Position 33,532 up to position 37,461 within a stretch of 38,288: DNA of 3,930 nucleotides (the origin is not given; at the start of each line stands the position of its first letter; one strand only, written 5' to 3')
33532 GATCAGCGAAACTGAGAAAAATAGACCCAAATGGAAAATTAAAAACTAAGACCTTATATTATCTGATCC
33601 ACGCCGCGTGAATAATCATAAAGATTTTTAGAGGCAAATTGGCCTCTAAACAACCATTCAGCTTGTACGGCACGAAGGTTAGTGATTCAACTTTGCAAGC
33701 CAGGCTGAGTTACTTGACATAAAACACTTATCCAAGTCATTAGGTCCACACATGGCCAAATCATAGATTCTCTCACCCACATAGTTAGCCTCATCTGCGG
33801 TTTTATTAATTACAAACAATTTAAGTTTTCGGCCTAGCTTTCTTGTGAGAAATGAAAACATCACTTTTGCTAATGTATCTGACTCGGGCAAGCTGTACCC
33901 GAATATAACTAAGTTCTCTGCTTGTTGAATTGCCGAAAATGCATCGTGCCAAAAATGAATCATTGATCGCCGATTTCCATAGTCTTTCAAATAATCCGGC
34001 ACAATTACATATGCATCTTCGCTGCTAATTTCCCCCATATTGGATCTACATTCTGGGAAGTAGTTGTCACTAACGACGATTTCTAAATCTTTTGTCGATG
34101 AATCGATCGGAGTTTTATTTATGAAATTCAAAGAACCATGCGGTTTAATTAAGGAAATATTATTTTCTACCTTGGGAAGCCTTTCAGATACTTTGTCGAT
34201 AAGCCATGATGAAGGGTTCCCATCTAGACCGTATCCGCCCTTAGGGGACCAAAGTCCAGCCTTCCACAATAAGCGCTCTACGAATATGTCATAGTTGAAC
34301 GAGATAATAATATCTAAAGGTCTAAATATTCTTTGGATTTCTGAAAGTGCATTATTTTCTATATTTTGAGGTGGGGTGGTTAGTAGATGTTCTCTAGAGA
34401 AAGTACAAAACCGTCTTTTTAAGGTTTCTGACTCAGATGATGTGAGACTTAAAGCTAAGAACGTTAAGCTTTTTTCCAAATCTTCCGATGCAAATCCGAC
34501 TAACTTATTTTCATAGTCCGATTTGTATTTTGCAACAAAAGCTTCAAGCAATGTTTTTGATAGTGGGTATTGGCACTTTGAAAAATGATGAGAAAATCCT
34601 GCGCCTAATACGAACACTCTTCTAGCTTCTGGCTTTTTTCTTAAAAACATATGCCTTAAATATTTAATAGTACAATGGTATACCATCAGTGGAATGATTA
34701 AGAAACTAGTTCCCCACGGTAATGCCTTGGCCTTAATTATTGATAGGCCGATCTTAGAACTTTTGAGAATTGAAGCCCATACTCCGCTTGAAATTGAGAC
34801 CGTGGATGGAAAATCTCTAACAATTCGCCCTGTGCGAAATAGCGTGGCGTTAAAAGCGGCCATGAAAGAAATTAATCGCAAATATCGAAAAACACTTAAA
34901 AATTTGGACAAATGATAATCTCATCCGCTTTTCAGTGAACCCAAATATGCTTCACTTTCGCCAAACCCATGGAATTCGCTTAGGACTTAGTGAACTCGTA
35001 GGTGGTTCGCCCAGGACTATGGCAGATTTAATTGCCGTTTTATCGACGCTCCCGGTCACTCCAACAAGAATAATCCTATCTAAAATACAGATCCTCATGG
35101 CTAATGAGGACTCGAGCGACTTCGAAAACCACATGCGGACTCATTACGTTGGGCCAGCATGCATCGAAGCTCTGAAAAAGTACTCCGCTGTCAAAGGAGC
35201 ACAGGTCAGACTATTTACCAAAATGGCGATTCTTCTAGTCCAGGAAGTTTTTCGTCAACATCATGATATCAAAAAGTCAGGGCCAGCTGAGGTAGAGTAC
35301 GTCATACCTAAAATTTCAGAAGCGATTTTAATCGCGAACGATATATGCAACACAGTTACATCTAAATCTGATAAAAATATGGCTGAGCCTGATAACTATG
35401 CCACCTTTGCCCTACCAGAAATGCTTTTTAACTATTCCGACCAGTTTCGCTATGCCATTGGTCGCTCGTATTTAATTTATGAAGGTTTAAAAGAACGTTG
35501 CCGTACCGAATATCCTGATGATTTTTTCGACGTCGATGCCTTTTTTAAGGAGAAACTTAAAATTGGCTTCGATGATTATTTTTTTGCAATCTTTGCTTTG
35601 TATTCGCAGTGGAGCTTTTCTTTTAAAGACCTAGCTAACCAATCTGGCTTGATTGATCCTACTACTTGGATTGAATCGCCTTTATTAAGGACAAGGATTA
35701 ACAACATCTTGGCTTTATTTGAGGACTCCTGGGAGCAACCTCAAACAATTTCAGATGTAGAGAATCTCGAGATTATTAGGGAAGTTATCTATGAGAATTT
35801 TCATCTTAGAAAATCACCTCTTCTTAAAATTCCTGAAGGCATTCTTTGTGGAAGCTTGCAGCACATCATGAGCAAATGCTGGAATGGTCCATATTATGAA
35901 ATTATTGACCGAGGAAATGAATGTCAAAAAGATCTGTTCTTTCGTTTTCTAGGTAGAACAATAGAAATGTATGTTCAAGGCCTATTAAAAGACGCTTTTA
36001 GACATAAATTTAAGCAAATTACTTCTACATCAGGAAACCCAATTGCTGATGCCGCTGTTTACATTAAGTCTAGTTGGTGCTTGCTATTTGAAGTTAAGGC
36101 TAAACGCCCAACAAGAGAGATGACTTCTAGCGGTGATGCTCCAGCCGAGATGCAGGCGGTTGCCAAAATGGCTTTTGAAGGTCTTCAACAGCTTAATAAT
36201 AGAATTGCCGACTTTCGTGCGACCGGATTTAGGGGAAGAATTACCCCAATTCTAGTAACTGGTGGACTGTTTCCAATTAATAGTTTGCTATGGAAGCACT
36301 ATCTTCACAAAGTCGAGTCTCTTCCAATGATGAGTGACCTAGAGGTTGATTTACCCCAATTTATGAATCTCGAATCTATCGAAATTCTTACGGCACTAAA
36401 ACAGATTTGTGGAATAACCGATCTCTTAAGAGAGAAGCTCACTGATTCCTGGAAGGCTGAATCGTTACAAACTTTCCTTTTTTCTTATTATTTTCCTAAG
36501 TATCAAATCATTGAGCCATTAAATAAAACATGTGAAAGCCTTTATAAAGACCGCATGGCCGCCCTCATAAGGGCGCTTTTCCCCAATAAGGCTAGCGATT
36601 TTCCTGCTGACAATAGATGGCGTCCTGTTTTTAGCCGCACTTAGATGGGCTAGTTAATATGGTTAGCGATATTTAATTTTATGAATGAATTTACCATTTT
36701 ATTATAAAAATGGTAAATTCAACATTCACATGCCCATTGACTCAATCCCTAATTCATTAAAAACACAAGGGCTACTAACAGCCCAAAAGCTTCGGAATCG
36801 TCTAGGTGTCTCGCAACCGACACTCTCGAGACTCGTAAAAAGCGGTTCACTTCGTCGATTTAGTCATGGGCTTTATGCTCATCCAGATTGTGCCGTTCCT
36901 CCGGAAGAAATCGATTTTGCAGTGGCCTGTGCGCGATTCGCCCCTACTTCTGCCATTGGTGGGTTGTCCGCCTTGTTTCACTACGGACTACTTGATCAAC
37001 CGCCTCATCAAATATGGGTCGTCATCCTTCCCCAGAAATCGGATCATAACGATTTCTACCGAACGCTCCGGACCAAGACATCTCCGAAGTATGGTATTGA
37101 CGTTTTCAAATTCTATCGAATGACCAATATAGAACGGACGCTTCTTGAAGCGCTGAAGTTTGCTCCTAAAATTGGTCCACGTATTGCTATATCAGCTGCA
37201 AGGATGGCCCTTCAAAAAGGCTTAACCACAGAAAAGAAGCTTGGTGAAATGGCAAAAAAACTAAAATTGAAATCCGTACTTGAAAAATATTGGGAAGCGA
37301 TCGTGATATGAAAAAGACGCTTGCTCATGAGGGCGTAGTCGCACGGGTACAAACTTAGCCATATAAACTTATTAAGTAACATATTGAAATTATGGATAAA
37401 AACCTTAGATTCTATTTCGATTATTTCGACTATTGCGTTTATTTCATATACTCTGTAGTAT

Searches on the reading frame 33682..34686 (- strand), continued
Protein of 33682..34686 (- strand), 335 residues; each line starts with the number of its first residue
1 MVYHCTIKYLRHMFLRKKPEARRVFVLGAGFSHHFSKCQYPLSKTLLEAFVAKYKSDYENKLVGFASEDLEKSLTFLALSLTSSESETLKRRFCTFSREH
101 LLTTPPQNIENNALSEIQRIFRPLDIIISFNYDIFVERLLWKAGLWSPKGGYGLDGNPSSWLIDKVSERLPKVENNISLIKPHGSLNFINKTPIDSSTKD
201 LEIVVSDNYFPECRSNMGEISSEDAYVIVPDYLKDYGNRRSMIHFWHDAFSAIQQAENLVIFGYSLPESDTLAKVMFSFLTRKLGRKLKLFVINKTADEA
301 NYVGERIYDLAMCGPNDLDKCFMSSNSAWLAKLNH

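Call 81: fold_search(model_id=the predicted structure, library=pdb)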
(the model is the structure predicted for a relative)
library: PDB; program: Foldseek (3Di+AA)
matches with E <= 10: 593; with E <= 0.001: 5
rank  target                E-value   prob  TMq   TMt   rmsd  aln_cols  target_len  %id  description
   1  8uae_F                2.5e-07  1.00  0.60  0.52   7.5       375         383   14  E. coli Sir2_HerA complex (12:6) with ATPgamaS (released 2023-12-27)
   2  8sub_G                9.8e-07  1.00  0.57  0.49   7.6       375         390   13  E. coli SIR2-HerA complex (dodecamer SIR2 pentamer HerA) (released 2023-12-27)
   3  8sub_K                1.6e-06  1.00  0.61  0.51   7.2       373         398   14  E. coli SIR2-HerA complex (dodecamer SIR2 pentamer HerA) (released 2023-12-27)
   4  8sub_F                3.0e-06  1.00  0.59  0.49   7.3       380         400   14  E. coli SIR2-HerA complex (dodecamer SIR2 pentamer HerA) (released 2023-12-27)
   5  6lhx_C                8.8e-04  1.00  0.45  0.34   6.6       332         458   11  Crystal structure of ThsA (released 2020-06-24)
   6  3d4b_A                1.3e-03  0.94  0.28  0.37  13.6       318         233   14  Crystal structure of Sir2Tm in complex with Acetyl p53 peptide and DADMe-NAD+ (released 2008-09-30)
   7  6rxq_B                1.8e-03  1.00  0.43  0.57   6.6       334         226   14  Crystal structure of CobB Ac2 (A76G,I131C,V162A) in complex with H4K16Cr-2'OH-ADPr peptide intermediate after soaking (released 2020-04-15)
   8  6rxq_C                1.9e-03  1.00  0.42  0.57   6.9       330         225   13  Crystal structure of CobB Ac2 (A76G,I131C,V162A) in complex with H4K16Cr-2'OH-ADPr peptide intermediate after soaking (released 2020-04-15)
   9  8wc0_B                2.3e-03  1.00  0.50  0.36   5.9       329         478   13  Crystal structure of EcThsA (released 2024-09-18)
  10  6rxq_D                2.3e-03  1.00  0.41  0.54   7.2       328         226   12  Crystal structure of CobB Ac2 (A76G,I131C,V162A) in complex with H4K16Cr-2'OH-ADPr peptide intermediate after soaking (released 2020-04-15)
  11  4bv2_B                2.4e-03  0.92  0.27  0.35  12.9       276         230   14  CRYSTAL STRUCTURE OF SIR2 IN COMPLEX WITH THE INHIBITOR EX-527, 2'-O-ACETYL-ADP-RIBOSE AND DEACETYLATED P53-PEPTIDE (released 2013-07-17)
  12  2h4j_A                2.5e-03  0.91  0.28  0.36  12.5       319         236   11  Sir2-deacetylated peptide (from enzymatic turnover in crystal) (released 2006-09-05)
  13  3pdh_A                2.9e-03  0.96  0.32  0.40  12.5       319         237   12  Structure of Sir2Tm bound to a propionylated peptide (released 2011-01-19)
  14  6rxm_E                3.0e-03  0.99  0.38  0.50   7.6       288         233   14  Crystal structure of CobB Ac2 (A76G, I131C, V162G) in complex with H4K16-Acetyl peptide (released 2020-04-15)
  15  4bv2_A                3.4e-03  0.89  0.27  0.34  12.6       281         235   14  CRYSTAL STRUCTURE OF SIR2 IN COMPLEX WITH THE INHIBITOR EX-527, 2'-O-ACETYL-ADP-RIBOSE AND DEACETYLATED P53-PEPTIDE (released 2013-07-17)
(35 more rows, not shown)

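Call 83: find_encoding_contigs(protein=P0014, flank=5000, max_places=2)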
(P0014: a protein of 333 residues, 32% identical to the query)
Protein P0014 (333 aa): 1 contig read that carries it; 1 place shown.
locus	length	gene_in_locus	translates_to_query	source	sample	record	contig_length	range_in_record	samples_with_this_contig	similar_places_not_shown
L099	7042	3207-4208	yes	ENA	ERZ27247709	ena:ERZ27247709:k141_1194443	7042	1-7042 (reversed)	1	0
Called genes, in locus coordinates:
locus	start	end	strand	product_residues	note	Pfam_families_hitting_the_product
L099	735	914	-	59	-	-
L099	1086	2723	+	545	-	-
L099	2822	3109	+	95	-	-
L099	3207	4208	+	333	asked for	PF13289:SIR2_2 (weak)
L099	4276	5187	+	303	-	-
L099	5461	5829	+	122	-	-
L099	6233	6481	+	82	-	PF04014:MazE_antitoxin (weak)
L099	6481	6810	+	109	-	PF02452:PemK_toxin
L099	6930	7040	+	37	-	?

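Call 90: search_protein_families(library=pfam, alignment_id=A5, max_evalue=0.0001)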
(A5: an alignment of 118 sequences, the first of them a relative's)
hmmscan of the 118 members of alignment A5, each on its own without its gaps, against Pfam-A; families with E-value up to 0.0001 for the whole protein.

A. member 1, L007:5248-5790:+ (180 aa): 0 families

B. families by the number of members that match (of 118 scanned): 83 families (the first 25 are shown)
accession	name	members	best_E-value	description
PF01609.27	DDE_Tnp_1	3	1.3e-29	Transposase DDE domain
PF00515.34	TPR_1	2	1.6e-46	Tetratricopeptide repeat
PF13424.12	TPR_12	2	5.9e-36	Tetratricopeptide repeat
PF00350.29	Dynamin_N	2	1.7e-35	Dynamin family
PF07719.23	TPR_2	2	3.9e-35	Tetratricopeptide repeat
PF13181.12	TPR_8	2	2e-29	Tetratricopeptide repeat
PF13271.11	DUF4062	2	8.9e-27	Domain of unknown function (DUF4062)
PF01420.25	Methylase_S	2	2.1e-22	Type I restriction modification DNA specificity domain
PF13428.12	TPR_14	2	1.1e-15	Tetratricopeptide repeat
PF13176.12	TPR_7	2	1.4e-15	Tetratricopeptide repeat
PF01926.29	MMR_HSR1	2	1.9e-15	50S ribosome-binding GTPase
PF02417.20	Chromate_transp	1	1.5e-78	Chromate transporter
PF07209.17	DUF1415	1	3.9e-66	Protein of unknown function (DUF1415)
PF03781.23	FGE-sulfatase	1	1e-64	Sulfatase-modifying factor enzyme 1-like domain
PF13701.12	DDE_Tnp_1_4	1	1.9e-60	Transposase DDE domain group 1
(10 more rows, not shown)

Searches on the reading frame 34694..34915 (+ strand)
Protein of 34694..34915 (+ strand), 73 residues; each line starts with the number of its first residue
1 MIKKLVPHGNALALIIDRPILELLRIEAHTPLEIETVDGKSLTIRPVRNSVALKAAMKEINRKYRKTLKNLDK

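Call 3: search_protein_families(library=pfam, proteins=[window:34694-34915:+], max_evalue=0.1)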
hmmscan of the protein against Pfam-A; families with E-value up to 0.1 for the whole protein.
window:34694-34915:+ (73 aa): 1 family
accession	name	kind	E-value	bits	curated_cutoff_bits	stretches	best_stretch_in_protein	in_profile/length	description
PF04014.23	MazE_antitoxin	-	0.027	14.9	24.7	1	20-49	16-45/48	Antidote-toxin recognition MazE, bacterial antitoxin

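Call 4: search_protein_families(library=padloc, proteins=[window:34694-34915:+], max_evalue=0.1)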
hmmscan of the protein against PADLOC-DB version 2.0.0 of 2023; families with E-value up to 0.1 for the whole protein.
window:34694-34915:+ (73 aa): 0 families

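Call 6: search_protein_families(library=ncbifam, proteins=[window:34694-34915:+], max_evalue=0.1)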
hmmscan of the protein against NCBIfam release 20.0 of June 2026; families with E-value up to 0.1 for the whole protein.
window:34694-34915:+ (73 aa): 1 family
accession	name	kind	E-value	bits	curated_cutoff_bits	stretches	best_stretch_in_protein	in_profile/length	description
TIGR02609.1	doc_partner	hypoth_equivalog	0.0042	17.4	55.9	1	7-72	5-73/74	putative addiction module antidote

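Call 59: find_homologous_proteins(query=window:34694-34915:+, max_evalue=0.01)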
Query window:34694-34915:+ (73 aa): 24 proteins with E <= 0.01 among 25 candidates.
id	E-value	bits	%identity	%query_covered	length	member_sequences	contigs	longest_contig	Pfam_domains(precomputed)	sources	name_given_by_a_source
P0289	4.3e-38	145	100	100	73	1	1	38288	-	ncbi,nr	ncbi:MAG: hypothetical protein KDD48_00145 [Bdellovibrionales bacterium]|nr:hypothetical protein [Bd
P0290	6.0e-27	110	77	100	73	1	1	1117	-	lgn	-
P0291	2.7e-22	95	67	100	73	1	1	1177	-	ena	-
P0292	2.6e-21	92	66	100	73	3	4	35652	-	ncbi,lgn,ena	-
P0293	2.5e-19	86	62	100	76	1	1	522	-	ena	-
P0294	1.9e-18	83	57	100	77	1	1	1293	-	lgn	-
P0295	5.4e-18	82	60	100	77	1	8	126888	-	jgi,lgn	-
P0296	1.1e-17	81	59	100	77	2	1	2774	-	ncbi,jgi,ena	jgi:antitoxin component of MazEF toxin-antitoxin module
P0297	4.0e-17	79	57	100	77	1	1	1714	-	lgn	-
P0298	1.3e-16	77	55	100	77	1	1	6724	-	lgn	-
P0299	3.8e-15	73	58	100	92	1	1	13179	-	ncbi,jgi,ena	ncbi:MAG: AbrB/MazE/SpoVT family DNA-binding domain-containing protein [Pseudomonadota bacterium]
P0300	4.8e-13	66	54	100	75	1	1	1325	-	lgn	-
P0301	6.5e-12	63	50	100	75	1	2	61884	-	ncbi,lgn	-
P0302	3.3e-11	60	53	97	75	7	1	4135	-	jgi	jgi:antitoxin MazE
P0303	1.9e-10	58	74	63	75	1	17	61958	-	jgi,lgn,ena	-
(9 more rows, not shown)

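Call 61: find_encoding_contigs(protein=P0292, flank=4000, max_places=4)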
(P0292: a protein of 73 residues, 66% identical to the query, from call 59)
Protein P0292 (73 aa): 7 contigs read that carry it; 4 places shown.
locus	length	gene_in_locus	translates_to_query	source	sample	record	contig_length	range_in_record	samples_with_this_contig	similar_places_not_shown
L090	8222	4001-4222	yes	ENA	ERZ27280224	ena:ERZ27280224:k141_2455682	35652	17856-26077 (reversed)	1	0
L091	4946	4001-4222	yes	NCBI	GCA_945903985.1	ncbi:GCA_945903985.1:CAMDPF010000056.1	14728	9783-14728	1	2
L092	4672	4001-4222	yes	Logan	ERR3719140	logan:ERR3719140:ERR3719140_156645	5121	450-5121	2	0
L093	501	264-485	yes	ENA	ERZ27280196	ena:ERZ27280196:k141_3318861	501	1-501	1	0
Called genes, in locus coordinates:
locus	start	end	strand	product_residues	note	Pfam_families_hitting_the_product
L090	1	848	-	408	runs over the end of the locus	-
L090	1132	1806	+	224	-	PF00072:Response_reg, PF00486:Trans_reg_C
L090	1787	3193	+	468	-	PF00672:HAMP, PF00512:HisKA, PF02518:HATPase_c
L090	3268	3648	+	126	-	PF03413:PepSY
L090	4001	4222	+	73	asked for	-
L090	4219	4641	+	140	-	PF02661:Fic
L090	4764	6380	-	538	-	PF01593:Amino_oxidase, PF07992:Pyr_redox_2 (faint), PF13450:NAD_binding_8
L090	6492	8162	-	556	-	PF00753:Lactamase_B, PF12706:Lactamase_B_2, PF23023:Anti-Pycsar_Apyc1 (faint), PF22505:RNase_J_b_CASP, PF07521:RMMBL, PF17770:RNase_J_C (weak)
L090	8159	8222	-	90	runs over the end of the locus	-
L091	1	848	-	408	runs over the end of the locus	-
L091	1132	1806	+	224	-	PF00072:Response_reg, PF00486:Trans_reg_C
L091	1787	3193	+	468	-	PF00672:HAMP, PF00512:HisKA, PF02518:HATPase_c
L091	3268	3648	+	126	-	PF03413:PepSY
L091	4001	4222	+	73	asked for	-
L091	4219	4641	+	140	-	PF02661:Fic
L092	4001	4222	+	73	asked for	-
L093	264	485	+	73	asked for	-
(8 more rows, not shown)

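Call 62: find_encoding_contigs(protein=P0295, flank=4000, max_places=4)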
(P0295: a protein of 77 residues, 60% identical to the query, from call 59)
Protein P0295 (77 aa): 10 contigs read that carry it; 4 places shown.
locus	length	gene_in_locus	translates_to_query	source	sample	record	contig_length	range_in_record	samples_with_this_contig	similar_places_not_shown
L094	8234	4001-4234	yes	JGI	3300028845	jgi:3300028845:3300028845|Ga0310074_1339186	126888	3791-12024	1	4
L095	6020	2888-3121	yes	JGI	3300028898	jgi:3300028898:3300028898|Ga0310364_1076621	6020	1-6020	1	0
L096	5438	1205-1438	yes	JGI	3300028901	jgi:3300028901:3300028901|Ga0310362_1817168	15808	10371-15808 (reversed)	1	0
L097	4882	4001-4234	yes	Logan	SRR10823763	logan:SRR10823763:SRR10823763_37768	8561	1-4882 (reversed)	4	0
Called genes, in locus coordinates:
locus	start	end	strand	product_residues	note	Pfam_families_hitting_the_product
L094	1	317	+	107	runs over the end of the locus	-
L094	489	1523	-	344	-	PF00589:Phage_integrase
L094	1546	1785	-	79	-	PF00589:Phage_integrase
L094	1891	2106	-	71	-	-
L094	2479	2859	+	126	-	-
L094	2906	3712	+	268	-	-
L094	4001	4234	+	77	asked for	-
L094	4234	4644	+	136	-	PF02661:Fic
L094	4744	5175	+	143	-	-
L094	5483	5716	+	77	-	PF01402:RHH_1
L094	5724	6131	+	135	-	PF13470:PIN_3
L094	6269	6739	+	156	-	-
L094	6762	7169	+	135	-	-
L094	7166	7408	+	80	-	-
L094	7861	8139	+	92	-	-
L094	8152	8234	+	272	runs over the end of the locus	-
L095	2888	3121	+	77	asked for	-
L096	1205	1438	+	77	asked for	-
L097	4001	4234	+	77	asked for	-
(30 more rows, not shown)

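Call 92: search_protein_families(library=pfam, proteins=[L090:4219-4641:+, L094:4234-4644:+], max_evalue=0.01)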
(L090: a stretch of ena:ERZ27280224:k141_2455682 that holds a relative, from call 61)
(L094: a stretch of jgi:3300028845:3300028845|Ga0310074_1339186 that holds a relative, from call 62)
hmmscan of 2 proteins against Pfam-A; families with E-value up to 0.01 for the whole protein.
L090:4219-4641:+ (140 aa): 1 family
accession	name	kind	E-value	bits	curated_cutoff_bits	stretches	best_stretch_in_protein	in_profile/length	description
PF02661.23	Fic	-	4.8e-17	63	24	1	11-92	2-93/93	Fic/DOC family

L094:4234-4644:+ (136 aa): 1 family
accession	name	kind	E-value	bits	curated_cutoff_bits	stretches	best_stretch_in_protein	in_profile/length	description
PF02661.23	Fic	-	2.3e-19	70.5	24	1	5-85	2-92/93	Fic/DOC family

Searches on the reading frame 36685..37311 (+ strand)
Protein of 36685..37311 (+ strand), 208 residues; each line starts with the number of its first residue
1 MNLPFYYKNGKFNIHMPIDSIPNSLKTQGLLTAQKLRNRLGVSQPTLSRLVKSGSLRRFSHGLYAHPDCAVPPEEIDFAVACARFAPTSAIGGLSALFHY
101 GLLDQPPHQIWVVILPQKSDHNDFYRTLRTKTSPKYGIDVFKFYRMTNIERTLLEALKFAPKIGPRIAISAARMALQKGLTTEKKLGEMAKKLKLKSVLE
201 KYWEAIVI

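Call 3: search_protein_families(library=pfam, proteins=[window:36685-37311:+], max_evalue=0.1)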
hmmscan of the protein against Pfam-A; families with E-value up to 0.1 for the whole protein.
window:36685-37311:+ (208 aa): 6 families
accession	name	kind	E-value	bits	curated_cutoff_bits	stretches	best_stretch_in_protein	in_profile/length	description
PF13338.12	AbiEi_4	-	1.1e-07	32.3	25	1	26-65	9-47/49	Transcriptional regulator, AbiEi antitoxin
PF17194.10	AbiEi_3_N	-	0.00011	22.6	26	1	27-102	14-87/93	Transcriptional regulator, AbiEi antitoxin N-terminal domain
PF12728.13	HTH_17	-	0.0011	19.6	27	1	30-61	1-32/51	Helix-turn-helix domain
PF01047.28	MarR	-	0.012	15.9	24.6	1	25-52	12-39/59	MarR family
PF12802.13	MarR_2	-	0.016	15.8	27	1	30-53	19-43/61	MarR family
PF09407.15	AbiEi_1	-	0.081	13.6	22.2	0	85-117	14-45/142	AbiEi antitoxin C-terminal domain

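Call 4: search_protein_families(library=padloc, proteins=[window:36685-37311:+], max_evalue=0.1)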
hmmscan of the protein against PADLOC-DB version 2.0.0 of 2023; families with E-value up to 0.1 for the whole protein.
window:36685-37311:+ (208 aa): 32 families (the best 25 are shown)
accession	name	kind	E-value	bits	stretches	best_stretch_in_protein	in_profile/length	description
PDLC02225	AbiEi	-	5.7e-26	89.5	1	19-207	8-195/198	AbiEi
PDLC02265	AbiEi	-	3.4e-25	87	1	23-206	9-197/198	AbiEi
PDLC02283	AbiEi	-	4e-22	76.9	1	25-206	14-200/201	AbiEi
PDLC02228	AbiEi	-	2.3e-19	67.6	1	27-191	37-193/216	AbiEi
PDLC02249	AbiEi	-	7e-17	59.8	1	28-193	16-176/184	AbiEi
PDLC02275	AbiEi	-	8.4e-16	56.5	1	27-206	9-183/184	AbiEi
PDLC02239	AbiEi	-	3.3e-13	47.8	2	39-114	19-92/195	AbiEi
PDLC02254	AbiEi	-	1.6e-11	42.3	1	23-195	10-186/197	AbiEi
PDLC02267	AbiEi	-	3e-11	41.2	1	44-199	38-191/252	AbiEi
PDLC02256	AbiEi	-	4.3e-11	41.1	1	18-193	4-172/174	AbiEi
PDLC02227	AbiEi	-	1.4e-08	32.6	1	21-162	10-144/233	AbiEi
PDLC02245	AbiEi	-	2e-08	32.1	1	26-207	8-194/194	AbiEi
PDLC02231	AbiEi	-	8.4e-08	30.3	1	28-72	18-61/280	AbiEi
PDLC02248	AbiEi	-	1.2e-07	29.6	1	26-124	13-104/198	AbiEi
PDLC02226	AbiEi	-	1.4e-07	29.5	1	46-114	37-110/202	AbiEi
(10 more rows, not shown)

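Call 6: search_protein_families(library=ncbifam, proteins=[window:36685-37311:+], max_evalue=0.1)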
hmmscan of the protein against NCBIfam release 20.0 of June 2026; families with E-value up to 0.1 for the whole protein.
window:36685-37311:+ (208 aa): 3 families
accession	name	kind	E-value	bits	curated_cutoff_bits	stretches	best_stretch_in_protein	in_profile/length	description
NF007297.0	PRK09775.1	equivalog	0.00019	20.3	401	1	24-55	9-42/446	type II toxin-antitoxin system HipA family toxin YjjJ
NF047376.1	TAA_AbiEi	equivalog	0.0012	18.6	150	1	44-109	39-105/172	type IV toxin-antitoxin system AbiEi family antitoxin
TIGR01764.1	excise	domain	0.033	14.6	28.8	1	38-57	9-28/49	excisionase family DNA-binding protein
